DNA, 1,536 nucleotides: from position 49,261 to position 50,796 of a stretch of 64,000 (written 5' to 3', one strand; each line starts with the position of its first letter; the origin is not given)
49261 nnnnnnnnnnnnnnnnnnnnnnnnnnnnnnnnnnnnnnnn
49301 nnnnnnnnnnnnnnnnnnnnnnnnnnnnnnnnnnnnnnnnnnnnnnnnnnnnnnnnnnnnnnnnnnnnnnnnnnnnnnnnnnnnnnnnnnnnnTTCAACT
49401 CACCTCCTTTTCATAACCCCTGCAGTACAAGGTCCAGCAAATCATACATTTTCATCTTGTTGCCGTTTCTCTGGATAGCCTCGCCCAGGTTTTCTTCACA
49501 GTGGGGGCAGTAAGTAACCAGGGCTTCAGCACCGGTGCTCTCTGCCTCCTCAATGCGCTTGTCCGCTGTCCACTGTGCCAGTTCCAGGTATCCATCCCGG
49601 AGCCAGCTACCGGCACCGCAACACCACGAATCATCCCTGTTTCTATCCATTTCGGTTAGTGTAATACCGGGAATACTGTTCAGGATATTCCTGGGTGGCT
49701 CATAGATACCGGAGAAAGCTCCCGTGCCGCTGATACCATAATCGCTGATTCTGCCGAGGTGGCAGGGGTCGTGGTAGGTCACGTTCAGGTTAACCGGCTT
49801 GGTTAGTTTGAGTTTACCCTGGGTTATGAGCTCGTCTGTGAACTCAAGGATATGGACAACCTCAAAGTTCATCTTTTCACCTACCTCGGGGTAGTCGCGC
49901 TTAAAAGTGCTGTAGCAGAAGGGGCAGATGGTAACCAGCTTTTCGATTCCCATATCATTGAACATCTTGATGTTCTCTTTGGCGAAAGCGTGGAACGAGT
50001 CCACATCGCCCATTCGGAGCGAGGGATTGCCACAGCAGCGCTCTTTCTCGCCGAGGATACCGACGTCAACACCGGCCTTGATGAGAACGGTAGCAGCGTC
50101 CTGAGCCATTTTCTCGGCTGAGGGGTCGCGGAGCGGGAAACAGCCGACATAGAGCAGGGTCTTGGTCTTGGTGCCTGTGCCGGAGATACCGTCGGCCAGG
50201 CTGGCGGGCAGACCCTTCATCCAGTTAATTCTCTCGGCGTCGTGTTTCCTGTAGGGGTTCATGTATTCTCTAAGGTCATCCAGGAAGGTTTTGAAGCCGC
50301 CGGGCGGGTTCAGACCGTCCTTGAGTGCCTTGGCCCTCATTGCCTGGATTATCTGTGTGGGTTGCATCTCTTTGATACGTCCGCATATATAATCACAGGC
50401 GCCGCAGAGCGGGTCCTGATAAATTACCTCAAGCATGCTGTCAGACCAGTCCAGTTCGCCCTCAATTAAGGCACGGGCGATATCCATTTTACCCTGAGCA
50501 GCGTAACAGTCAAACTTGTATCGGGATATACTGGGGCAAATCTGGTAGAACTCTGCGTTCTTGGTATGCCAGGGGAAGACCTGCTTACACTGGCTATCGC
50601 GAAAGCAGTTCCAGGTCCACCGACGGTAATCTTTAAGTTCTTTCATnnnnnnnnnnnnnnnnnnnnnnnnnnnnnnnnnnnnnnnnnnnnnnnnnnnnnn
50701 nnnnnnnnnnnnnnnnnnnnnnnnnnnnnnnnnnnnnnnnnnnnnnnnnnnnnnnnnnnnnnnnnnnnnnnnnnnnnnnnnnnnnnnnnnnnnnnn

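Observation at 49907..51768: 343-bp near-identical tract inside otherwise diverged tandem paralogs: recent gene conversion between the two CCG-FeS genes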

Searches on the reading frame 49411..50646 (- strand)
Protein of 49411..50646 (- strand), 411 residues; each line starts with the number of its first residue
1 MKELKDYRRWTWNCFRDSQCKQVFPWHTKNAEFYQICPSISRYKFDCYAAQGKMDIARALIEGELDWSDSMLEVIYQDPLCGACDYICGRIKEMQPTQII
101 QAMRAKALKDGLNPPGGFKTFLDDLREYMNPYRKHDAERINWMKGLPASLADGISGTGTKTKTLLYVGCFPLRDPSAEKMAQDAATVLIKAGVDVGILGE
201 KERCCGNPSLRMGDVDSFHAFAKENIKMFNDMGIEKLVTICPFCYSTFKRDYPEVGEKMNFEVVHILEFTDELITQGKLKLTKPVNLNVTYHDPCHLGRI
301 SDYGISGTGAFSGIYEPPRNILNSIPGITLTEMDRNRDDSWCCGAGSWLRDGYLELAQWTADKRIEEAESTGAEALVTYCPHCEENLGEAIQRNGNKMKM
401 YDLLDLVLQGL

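Call 5: search_protein_families(library=pfam, proteins=[window:49411-50646:-])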
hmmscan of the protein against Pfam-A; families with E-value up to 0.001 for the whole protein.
window:49411-50646:- (411 aa): 1 family
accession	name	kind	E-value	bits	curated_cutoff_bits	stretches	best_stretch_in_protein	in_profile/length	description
PF02754.22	CCG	-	8.3e-34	116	20.6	2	289-387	1-84/85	Cysteine-rich domain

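Call 7: find_encoding_contigs(protein=window:49411-50646:-, flank=10000, max_places=10)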
Protein window:49411-50646:- (411 aa): no gene with exactly this product is on record in the collection.

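Call 12: find_homologous_proteins(query=window:49411-50646:-)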
Query window:49411-50646:- (411 aa): 4837 proteins with E <= 0.001 among 8000 candidates; the best 120 are listed.
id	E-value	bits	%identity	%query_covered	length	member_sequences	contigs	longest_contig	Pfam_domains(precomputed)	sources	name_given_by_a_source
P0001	2.0e-291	984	100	100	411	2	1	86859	PF02754.22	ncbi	-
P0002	4.1e-282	953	97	100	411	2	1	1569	PF02754.22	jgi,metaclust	metaclust:\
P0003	1.3e-260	882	88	100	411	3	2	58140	PF02754.22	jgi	-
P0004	2.2e-249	845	84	100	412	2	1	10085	PF02754.22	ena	-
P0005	1.0e-248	843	84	100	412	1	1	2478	PF02754.22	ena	-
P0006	8.8e-248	840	83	100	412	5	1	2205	PF02754.22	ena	-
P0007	1.4e-247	840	83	100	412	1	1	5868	PF02754.22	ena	-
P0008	1.8e-247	839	82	100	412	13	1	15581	PF02754.22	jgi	-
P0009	2.2e-245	832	82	100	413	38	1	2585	PF02754.22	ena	-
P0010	1.2e-244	830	80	100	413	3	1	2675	PF02754.22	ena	-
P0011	5.4e-242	821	82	100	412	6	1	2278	PF02754.22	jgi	-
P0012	3.6e-238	808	80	100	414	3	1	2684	PF02754.22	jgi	-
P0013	1.7e-236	803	79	100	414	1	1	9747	PF02754.22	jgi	-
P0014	1.9e-234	796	77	100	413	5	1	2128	PF02754.22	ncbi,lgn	-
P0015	2.6e-234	796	78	100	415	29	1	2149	PF02754.22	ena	-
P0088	1.2e-123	431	45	99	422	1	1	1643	PF02754.22,PF13183.12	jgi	-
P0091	1.8e-122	427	46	99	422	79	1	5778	PF02754.22,PF13183.12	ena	-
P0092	8.6e-122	425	46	99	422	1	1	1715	PF02754.22,PF13183.12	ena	-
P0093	7.6e-121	422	46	99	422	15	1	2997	PF02754.22,PF13183.12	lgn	-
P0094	6.8e-120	419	45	100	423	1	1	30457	PF02754.22,PF13183.12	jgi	-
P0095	6.9e-120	419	63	67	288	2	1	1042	PF02754.22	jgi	-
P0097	2.4e-118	414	46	99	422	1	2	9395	PF02754.22,PF13183.12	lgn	-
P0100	1.5e-114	401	45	99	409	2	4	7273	PF02754.22,PF13183.12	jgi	jgi:Fe-S oxidoreductase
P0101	3.2e-113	397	44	100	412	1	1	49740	PF02754.22,PF13183.12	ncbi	-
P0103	4.6e-112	393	43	99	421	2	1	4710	PF02754.22,PF13183.12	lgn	-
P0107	3.3e-111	390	44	99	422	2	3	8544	PF02754.22,PF13183.12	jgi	jgi:Fe-S oxidoreductase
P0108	8.7e-111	389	44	98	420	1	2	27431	PF02754.22,PF13183.12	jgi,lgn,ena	jgi:Fe-S oxidoreductase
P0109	1.3e-110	388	43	99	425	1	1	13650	PF02754.22,PF13183.12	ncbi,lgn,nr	ncbi:MAG: (Fe-S)-binding protein [Candidatus Schekmanbacteria bacterium]|nr:MAG: (Fe-S)-binding prot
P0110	5.2e-110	386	42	99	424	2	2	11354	PF02754.22,PF13183.12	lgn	-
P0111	1.6e-109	385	43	99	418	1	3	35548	PF02754.22,PF13183.12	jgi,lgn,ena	-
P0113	1.9e-109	384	43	99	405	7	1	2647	PF02754.22,PF13183.12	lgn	-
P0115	1.1e-107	379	44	99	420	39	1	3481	PF02754.22,PF13183.12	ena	-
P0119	7.1e-107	376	43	99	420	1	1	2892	PF02754.22,PF13183.12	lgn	-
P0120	1.0e-106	375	43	99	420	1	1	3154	PF02754.22,PF13183.12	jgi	jgi:Fe-S oxidoreductase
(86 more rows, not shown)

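Call 14: find_related_loci(query=window:49411-50646:-, collection=genome_contigs, flank=8000)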
Query window:49411-50646:- (411 aa) in genome_contigs; peptide patterns used: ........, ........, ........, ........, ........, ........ (x = any residue, [..] = any of these).
20 stretches matched a pattern; 5 encode a relative of the query (tblastn E <= 1e-3); 5 distinct loci.
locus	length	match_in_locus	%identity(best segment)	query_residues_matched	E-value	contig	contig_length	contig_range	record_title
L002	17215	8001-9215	60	1-403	2e-173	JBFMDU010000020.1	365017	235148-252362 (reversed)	MAG: Chloroflexota bacterium isolate MAG227 MAG227_20, whole genome shotgun sequence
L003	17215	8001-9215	59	1-403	1e-172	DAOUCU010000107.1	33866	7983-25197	MAG TPA_asm: Dehalococcoidia bacterium isolate H85_867 115669, whole genome shotgun sequence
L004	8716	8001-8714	72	1-235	6e-117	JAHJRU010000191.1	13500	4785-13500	MAG: Chloroflexota bacterium isolate OS_PC_MetaG.mb.164 OS_PC_MetaG.mb.164_k141_603427, whole genome shotgun sequence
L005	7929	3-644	77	198-411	9e-116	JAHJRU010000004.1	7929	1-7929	MAG: Chloroflexota bacterium isolate OS_PC_MetaG.mb.164 OS_PC_MetaG.mb.164_k141_4391, whole genome shotgun sequence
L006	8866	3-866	82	126-411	2e-165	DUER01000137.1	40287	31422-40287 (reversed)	MAG TPA_asm: Dehalococcoidia bacterium isolate S120 Contig137, whole genome shotgun sequence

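Call 15: find_related_loci(query=window:49411-50646:-, collection=metagenome_contigs, flank=8000)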
Query window:49411-50646:- (411 aa) in metagenome_contigs; peptide patterns used: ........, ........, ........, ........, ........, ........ (x = any residue, [..] = any of these).
30 stretches matched a pattern; 12 encode a relative of the query (tblastn E <= 1e-3); 12 distinct loci.
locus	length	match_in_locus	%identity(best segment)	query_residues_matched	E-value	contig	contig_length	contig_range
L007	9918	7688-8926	83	1-411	0e+0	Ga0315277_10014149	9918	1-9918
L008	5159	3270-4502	81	1-411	0e+0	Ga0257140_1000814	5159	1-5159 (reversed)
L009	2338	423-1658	80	1-411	0e+0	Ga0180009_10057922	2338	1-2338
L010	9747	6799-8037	79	1-411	0e+0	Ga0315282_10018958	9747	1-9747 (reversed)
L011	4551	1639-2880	75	1-411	0e+0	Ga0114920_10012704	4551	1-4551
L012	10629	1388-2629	72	1-411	0e+0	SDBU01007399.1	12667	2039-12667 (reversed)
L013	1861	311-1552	72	1-411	0e+0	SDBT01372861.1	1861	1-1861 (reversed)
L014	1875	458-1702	63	1-411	0e+0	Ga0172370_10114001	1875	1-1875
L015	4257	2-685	89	184-411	3e-141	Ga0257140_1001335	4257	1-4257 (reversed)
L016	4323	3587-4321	72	1-242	3e-123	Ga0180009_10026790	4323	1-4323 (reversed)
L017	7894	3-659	77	193-411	1e-118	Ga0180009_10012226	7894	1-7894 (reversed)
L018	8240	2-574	83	221-411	1e-103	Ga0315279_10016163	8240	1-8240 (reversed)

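Call 18: find_encoding_contigs(protein=P0003, flank=8000, max_places=4)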
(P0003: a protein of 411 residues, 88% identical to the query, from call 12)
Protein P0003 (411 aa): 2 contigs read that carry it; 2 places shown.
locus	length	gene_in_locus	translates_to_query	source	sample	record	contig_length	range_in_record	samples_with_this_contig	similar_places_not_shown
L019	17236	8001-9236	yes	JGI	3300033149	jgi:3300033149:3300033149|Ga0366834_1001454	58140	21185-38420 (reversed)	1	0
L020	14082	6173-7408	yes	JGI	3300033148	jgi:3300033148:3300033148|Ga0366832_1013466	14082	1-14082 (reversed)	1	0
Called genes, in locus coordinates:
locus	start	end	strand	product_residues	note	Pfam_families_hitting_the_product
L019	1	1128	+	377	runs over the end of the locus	PF02481:DNA_processg_A, PF17782:WHD_DprA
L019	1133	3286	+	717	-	PF01751:Toprim, PF01131:Topoisom_bac, PF01396:Zn_ribbon_Top1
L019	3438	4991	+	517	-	PF01565:FAD_binding_4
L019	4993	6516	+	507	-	PF01565:FAD_binding_4, PF02913:FAD-oxidase_C (weak)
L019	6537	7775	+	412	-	PF02754:CCG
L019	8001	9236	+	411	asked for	PF02754:CCG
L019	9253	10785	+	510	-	PF01565:FAD_binding_4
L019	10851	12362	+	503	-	PF01565:FAD_binding_4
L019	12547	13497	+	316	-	PF02899:Phage_int_SAM_1, PF13102:Phage_int_SAM_5 (faint), PF13495:Phage_int_SAM_4 (faint), PF00589:Phage_integrase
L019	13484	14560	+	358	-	PF01321:Creatinase_N, PF00557:Peptidase_M24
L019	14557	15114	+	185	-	PF08207:EFP_N, PF01132:EFP, PF09285:Elong-fact-P_C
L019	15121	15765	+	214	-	PF02811:PHP, PF13263:PHP_C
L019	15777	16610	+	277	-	PF00551:Formyl_trans_N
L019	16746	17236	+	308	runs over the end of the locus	PF12710:HAD (faint), PF00702:Hydrolase (faint)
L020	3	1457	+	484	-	?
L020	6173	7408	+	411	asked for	PF02754:CCG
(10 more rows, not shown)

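Call 19: find_encoding_contigs(protein=P0008, flank=8000, max_places=4)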
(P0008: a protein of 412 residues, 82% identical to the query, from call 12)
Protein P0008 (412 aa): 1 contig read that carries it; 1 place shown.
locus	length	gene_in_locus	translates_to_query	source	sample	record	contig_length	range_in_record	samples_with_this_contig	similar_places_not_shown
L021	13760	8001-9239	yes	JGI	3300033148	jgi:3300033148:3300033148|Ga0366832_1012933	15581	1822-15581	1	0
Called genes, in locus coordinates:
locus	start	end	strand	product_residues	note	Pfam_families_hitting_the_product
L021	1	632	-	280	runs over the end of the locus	PF12797:Fer4_2 (faint), PF12838:Fer4_7, PF13247:Fer4_11, PF14697:Fer4_21 (weak), PF00037:Fer4 (weak), PF12837:Fer4_6 (weak), PF13187:Fer4_9 (weak), PF13237:Fer4_10 (weak), +2 more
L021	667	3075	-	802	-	PF00384:Molybdopterin, PF01568:Molydop_binding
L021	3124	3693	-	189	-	PF10518:TAT_signal (weak), PF04879:Molybdop_Fe4S4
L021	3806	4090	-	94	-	-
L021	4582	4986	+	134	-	PF06094:GGACT, PF13772:AIG2_2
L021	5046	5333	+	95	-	PF08734:GYD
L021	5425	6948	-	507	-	PF01833:TIG (faint), PF00960:Neocarzinostat (faint), PF25788:Ig_Rha78A_N (weak)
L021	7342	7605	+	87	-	-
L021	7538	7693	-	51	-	-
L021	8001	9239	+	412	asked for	PF02754:CCG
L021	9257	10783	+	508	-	PF01565:FAD_binding_4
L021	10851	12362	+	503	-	PF01565:FAD_binding_4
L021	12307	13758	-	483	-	?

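Call 20: find_encoding_contigs(protein=P0004, flank=8000, max_places=4)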
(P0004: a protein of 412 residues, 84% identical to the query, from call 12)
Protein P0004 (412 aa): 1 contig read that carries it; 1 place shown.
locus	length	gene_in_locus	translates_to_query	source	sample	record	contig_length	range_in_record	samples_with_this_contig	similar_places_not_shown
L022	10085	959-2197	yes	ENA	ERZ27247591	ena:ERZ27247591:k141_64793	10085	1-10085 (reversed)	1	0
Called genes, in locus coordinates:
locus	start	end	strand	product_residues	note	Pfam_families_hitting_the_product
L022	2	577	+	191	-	?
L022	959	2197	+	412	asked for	PF02754:CCG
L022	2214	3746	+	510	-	PF01565:FAD_binding_4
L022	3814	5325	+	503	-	PF01565:FAD_binding_4, PF02913:FAD-oxidase_C (faint)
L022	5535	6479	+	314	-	PF02899:Phage_int_SAM_1, PF13102:Phage_int_SAM_5 (faint), PF13495:Phage_int_SAM_4 (faint), PF00589:Phage_integrase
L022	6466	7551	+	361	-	PF01321:Creatinase_N, PF00557:Peptidase_M24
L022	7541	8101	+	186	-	PF08207:EFP_N, PF01132:EFP, PF09285:Elong-fact-P_C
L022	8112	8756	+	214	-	PF02811:PHP, PF13263:PHP_C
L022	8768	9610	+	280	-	PF00551:Formyl_trans_N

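Call 25: find_encoding_contigs(protein=P0001, flank=3000, max_places=4)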
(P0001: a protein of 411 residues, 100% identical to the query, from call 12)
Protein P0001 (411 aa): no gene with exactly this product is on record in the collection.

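Call 26: find_encoding_contigs(protein=P0002, flank=3000, max_places=4)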
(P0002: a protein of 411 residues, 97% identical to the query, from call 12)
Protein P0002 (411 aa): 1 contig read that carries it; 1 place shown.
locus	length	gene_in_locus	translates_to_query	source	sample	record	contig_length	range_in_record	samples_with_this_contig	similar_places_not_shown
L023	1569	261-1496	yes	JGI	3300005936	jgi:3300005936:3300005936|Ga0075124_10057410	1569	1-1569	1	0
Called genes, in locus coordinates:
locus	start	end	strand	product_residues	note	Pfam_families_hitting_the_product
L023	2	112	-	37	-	?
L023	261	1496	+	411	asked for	PF02754:CCG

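Call 27: search_protein_families(library=ncbifam, proteins=[window:49411-50646:-], max_evalue=0.00001)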
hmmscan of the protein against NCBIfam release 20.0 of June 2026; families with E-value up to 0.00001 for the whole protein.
window:49411-50646:- (411 aa): 9 families
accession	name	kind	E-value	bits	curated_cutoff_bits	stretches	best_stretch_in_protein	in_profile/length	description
NF004898.0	PRK06259.1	equivalog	9.3e-51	172.9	385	1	55-408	165-485/488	fumarate reductase (CoM/CoB) subunit TfrB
NF045670.1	quin_L_LdhH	equivalog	5.9e-30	104.2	800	1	159-405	465-703/706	L-lactate dehydrogenase (quinone) large subunit LdhH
NF045663.1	diclust_near_Sec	equivalog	2.4e-20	72.2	530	1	79-390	356-621/759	pyridine nucleotide-disulfide oxidoreductase/dicluster-binding protein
NF008369.0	PRK11168.1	equivalog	1e-19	70.7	278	1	159-386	165-379/401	anaerobic glycerol-3-phosphate dehydrogenase subunit C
TIGR03288.1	CoB_CoM_SS_B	equivalog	2.1e-16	60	345.15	1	260-384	115-234/290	CoB--CoM heterodisulfide reductase subunit B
NF045724.1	ferredox_TmcB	equivalog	3.8e-14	52.1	735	1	182-408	205-425/430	electron transfer complex ferredoxin TmcB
TIGR03379.1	glycerol3P_GlpC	equivalog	4.3e-14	52.1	279.9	1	164-388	165-378/397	anaerobic glycerol-3-phosphate dehydrogenase subunit GlpC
NF045796.1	DsrK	equivalog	7.6e-12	44.6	400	1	259-366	295-392/453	sulfate reduction electron transfer complex DsrMKJOP subunit DsrK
NF045711.1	sulf_resp_HmcF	equivalog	2.7e-07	29.8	750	1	260-387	306-425/457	sulfate respiration complex iron-sulfur protein HmcF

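Call 36: search_solved_structures(query=window:49411-50646:-, max_evalue=0.001)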
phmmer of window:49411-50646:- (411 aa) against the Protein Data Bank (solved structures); distinct sequences matched with E-value up to 0.001: 6.
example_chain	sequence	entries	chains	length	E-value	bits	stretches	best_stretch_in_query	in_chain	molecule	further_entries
9ojn_A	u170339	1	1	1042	1.4e-32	116.2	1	72-409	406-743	Iron-sulfur-binding reductase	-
9sfi_C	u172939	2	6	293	7.5e-15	57.8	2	165-386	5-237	H(2)/formate:CoB-CoM heterodisulfide,ferredoxin reductase subunit B2 | Heterodisulfide reductase subunit B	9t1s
8rvv_B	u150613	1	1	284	1e-11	47.5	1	167-385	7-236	H(2):CoB-CoM heterodisulfide,ferredoxin reductase subunit B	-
8rvu_b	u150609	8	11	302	1.2e-11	47.3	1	167-385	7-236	H(2):CoB-CoM heterodisulfide,ferredoxin reductase subunit B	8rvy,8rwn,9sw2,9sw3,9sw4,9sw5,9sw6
5odc_B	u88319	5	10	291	1.7e-11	46.7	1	165-386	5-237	Heterodisulfide reductase, subunit B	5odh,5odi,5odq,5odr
7bkb_B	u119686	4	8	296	1.3e-05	27.3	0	199-269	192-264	CoB--CoM heterodisulfide reductase subunit B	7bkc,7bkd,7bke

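Call 38: find_encoding_contigs(protein=P0121, flank=6000, max_places=6)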
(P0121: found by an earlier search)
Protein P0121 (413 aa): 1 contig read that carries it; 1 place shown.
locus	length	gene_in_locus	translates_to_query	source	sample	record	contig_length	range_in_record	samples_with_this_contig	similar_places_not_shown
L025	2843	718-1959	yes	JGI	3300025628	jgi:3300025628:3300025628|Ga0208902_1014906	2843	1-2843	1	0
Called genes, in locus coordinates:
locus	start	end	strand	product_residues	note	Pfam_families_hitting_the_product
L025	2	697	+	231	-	?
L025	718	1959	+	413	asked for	PF02754:CCG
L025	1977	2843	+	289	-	?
